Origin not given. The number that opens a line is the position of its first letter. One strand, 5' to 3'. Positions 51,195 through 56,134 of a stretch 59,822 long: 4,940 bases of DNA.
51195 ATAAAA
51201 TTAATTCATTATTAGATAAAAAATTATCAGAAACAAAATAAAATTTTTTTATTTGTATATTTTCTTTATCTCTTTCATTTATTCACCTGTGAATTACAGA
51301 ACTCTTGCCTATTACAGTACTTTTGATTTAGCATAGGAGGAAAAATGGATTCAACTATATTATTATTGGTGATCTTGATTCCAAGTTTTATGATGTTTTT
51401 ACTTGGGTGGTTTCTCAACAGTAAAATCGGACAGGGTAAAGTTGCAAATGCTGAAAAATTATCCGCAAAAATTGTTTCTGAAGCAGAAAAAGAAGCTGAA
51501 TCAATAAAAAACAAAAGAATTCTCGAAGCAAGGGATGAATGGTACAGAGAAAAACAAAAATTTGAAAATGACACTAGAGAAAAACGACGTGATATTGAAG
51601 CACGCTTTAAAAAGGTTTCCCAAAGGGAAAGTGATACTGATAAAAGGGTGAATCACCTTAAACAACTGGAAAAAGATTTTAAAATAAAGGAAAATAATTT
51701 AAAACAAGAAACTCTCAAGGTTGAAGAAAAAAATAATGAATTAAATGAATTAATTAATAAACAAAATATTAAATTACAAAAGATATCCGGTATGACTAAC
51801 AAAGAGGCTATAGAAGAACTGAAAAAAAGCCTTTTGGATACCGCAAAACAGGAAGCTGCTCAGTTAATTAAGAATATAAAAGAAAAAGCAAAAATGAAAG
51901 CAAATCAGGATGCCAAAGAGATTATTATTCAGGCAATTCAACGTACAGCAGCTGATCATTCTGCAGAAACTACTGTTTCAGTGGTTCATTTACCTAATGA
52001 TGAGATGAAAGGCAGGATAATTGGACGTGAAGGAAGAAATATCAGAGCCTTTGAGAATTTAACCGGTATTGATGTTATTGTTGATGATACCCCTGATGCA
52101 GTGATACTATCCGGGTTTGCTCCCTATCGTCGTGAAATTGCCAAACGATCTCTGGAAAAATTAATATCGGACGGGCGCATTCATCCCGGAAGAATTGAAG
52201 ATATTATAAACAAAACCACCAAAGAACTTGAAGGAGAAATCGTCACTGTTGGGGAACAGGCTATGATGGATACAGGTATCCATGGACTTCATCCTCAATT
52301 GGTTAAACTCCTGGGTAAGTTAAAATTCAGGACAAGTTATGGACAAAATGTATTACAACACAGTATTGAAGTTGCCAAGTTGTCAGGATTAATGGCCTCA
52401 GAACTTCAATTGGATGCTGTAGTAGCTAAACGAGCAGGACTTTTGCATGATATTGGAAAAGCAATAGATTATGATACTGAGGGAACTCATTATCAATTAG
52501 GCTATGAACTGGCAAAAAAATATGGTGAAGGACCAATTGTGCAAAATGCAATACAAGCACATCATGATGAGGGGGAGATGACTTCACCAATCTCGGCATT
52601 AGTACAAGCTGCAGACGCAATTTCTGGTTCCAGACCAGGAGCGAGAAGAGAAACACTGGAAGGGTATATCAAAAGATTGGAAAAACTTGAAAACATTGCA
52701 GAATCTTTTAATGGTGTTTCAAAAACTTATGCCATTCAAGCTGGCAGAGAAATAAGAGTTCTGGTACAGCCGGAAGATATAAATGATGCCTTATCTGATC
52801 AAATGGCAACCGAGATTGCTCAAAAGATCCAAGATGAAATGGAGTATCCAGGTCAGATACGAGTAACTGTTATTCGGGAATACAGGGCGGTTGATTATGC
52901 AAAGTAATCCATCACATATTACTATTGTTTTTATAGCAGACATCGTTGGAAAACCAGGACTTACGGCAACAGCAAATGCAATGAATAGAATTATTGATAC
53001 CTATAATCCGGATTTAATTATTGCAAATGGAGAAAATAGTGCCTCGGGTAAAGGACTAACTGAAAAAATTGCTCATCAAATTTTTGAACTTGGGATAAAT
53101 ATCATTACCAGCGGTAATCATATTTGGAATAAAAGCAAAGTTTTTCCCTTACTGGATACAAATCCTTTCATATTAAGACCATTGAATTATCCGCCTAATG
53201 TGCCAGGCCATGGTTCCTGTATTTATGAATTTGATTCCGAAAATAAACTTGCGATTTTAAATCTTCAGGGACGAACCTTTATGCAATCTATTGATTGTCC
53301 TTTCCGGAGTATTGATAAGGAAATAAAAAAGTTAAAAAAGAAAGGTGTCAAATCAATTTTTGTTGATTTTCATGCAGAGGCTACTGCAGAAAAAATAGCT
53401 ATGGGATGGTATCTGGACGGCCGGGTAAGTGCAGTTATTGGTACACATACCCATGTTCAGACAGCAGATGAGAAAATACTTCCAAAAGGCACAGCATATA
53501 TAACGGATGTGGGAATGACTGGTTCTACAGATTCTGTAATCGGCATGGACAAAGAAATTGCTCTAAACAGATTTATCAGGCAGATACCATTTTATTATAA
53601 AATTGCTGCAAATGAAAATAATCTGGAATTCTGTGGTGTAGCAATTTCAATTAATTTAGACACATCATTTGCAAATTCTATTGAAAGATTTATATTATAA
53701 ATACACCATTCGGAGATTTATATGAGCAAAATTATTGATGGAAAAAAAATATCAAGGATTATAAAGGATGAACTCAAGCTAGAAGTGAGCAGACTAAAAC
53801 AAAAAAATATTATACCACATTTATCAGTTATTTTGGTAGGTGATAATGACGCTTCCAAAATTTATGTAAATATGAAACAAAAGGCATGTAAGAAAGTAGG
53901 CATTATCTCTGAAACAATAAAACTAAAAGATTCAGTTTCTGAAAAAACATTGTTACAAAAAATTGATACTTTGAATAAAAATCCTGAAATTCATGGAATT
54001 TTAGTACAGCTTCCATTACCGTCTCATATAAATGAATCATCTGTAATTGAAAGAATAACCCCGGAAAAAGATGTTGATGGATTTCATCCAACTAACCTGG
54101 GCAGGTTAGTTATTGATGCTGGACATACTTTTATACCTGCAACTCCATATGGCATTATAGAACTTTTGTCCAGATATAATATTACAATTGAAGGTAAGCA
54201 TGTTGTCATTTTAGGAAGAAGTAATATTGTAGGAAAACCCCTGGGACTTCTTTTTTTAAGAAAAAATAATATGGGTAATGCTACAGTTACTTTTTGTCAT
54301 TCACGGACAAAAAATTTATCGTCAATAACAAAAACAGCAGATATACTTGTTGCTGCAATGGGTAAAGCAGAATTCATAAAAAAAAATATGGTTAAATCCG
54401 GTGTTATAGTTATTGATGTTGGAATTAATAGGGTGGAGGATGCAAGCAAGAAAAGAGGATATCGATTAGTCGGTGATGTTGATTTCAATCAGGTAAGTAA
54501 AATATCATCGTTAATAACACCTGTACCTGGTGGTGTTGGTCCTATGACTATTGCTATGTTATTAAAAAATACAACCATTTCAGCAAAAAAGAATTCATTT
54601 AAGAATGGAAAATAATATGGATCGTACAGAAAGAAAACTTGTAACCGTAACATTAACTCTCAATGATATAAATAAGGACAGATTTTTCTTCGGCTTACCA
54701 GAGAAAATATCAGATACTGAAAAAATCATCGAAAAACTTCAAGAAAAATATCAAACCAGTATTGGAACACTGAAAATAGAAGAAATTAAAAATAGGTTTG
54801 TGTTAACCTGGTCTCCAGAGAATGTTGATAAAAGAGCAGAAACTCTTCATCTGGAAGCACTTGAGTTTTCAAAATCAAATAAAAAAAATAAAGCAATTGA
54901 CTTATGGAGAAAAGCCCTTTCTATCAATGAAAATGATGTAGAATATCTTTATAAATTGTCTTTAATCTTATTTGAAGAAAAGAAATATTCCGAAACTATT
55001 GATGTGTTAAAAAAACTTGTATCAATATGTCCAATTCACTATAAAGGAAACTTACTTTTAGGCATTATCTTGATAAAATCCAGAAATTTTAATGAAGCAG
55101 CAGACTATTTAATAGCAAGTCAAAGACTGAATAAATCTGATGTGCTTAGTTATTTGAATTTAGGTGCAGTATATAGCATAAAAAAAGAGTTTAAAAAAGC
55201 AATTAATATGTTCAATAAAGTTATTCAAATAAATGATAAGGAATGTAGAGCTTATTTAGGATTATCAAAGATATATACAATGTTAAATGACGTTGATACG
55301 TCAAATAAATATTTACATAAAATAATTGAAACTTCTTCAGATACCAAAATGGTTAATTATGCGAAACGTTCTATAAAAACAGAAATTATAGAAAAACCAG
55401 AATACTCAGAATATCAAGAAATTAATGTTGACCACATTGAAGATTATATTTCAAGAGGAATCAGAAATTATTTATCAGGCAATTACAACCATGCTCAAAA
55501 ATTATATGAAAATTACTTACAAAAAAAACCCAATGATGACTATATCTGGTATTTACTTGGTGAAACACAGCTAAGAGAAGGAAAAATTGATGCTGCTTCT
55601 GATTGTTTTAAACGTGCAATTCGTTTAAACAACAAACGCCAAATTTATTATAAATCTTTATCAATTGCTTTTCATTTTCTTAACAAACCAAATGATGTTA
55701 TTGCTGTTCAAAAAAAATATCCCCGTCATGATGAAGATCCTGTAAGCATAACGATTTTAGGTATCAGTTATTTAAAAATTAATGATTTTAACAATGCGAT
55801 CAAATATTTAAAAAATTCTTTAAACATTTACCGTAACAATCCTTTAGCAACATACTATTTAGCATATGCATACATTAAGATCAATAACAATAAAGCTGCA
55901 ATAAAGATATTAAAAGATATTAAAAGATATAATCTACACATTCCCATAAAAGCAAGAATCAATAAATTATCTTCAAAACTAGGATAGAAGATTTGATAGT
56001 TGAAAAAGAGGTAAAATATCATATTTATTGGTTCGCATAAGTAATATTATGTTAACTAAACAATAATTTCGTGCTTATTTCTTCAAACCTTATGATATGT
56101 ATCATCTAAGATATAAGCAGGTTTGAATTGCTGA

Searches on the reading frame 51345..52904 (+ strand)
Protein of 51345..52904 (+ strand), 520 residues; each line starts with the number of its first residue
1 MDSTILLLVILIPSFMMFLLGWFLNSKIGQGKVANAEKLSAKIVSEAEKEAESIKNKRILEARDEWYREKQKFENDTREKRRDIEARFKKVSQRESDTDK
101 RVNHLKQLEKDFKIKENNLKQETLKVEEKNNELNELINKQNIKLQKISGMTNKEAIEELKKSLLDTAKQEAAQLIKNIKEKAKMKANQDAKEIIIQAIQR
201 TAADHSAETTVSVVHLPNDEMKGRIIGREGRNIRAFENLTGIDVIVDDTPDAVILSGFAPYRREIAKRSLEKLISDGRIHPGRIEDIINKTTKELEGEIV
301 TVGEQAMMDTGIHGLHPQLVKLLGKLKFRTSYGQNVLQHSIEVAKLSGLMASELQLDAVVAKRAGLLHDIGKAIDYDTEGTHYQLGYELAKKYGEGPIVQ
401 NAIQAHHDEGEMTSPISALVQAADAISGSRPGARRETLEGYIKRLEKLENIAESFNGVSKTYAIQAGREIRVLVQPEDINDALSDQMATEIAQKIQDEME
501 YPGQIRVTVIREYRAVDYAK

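Call 17: search_protein_families(library=pfam, proteins=[window:51345-52904:+], max_evalue=0.00001)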
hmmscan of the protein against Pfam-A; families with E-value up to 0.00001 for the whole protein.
window:51345-52904:+ (520 aa): 3 families
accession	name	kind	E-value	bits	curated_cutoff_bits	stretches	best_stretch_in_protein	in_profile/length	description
PF12072.13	RNase_Y_N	-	1.1e-46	159.3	32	1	7-205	3-201/201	RNase Y N-terminal region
PF01966.28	HD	-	4.1e-18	66.2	22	1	336-427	1-114/116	HD domain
PF00013.35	KH_1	-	2.2e-07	31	21.5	1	214-271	4-65/66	KH domain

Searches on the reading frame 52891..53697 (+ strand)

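Call 17: search_protein_families(library=pfam, proteins=[window:52891-53697:+], max_evalue=0.00001)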
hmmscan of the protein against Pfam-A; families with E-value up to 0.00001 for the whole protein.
window:52891-53697:+ (269 aa): 2 families
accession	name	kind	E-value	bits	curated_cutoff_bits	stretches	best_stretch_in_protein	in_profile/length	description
PF13277.11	YmdB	-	6.7e-104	347.1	27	1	14-266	2-252/253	YmdB-like protein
PF00149.33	Metallophos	-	4e-10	40.9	21.5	1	11-189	2-190/191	Calcineurin-like phosphoesterase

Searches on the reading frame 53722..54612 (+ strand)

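Call 54: search_protein_families(library=pfam, proteins=[window:53722-54612:+], max_evalue=0.01)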
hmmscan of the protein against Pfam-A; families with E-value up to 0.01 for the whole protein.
window:53722-54612:+ (297 aa): 2 families
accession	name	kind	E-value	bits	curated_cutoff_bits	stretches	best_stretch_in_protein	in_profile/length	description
PF02882.25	THF_DHG_CYH_C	-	7.5e-68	227.3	27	1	122-291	1-159/160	Tetrahydrofolate dehydrogenase/cyclohydrolase, NAD(P)-binding domain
PF00763.28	THF_DHG_CYH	-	3.3e-43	147.1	32.8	1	5-119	1-115/115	Tetrahydrofolate dehydrogenase/cyclohydrolase, catalytic domain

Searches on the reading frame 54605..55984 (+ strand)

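Call 54: search_protein_families(library=pfam, proteins=[window:54605-55984:+], max_evalue=0.01)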
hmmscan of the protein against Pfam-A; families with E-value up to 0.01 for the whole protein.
window:54605-55984:+ (460 aa): 26 families (the best 25 are shown)
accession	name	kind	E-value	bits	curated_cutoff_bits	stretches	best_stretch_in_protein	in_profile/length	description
PF07719.23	TPR_2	-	4.8e-31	104.7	27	1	314-343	3-32/34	Tetratricopeptide repeat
PF14559.12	TPR_19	-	6.8e-28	97.2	25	2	291-352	4-64/68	Tetratricopeptide repeat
PF00515.34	TPR_1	-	1.7e-23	81.8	27.8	2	182-210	3-31/34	Tetratricopeptide repeat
PF13181.12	TPR_8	-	3.4e-21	74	25.7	2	314-344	3-33/34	Tetratricopeptide repeat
PF12895.13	ANAPC3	-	5.3e-18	65.5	27.2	3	368-438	12-81/82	Anaphase-promoting complex, cyclosome, subunit 3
PF13431.12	TPR_17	-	5.5e-17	61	24.4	1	300-331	1-32/34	Tetratricopeptide repeat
PF13424.12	TPR_12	-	1.9e-16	60.5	30.1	1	151-209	8-74/77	Tetratricopeptide repeat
PF13432.12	TPR_16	-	3.5e-16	59.8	32.7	1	292-341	11-60/65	Tetratricopeptide repeat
PF13428.12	TPR_14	-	6.1e-16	57.8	23.5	0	291-320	14-43/44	Tetratricopeptide repeat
PF13414.12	TPR_11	-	2.3e-15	56.4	26.8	1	90-123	6-39/42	TPR repeat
PF23914.1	TPR_CcmH_CycH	-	8.9e-15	55.3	42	1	305-408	43-150/158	Cytochrome c-type biogenesis protein H TPR domain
PF13174.12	TPR_6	-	3e-12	46.7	26.3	0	417-440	4-27/33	Tetratricopeptide repeat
PF13176.12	TPR_7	-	3.8e-12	45.7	27.9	0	384-412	4-32/36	Tetratricopeptide repeat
PF25062.1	ARM_TT21_N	-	3.7e-10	40.4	40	1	151-246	105-200/222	Tetratricopeptide repeat protein 21 N-terminal ARM repeat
PF25063.1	ARM_TT21_C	-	7.1e-10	39.5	35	0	148-212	97-161/209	Tetratricopeptide repeat protein 21 C-terminal ARM domain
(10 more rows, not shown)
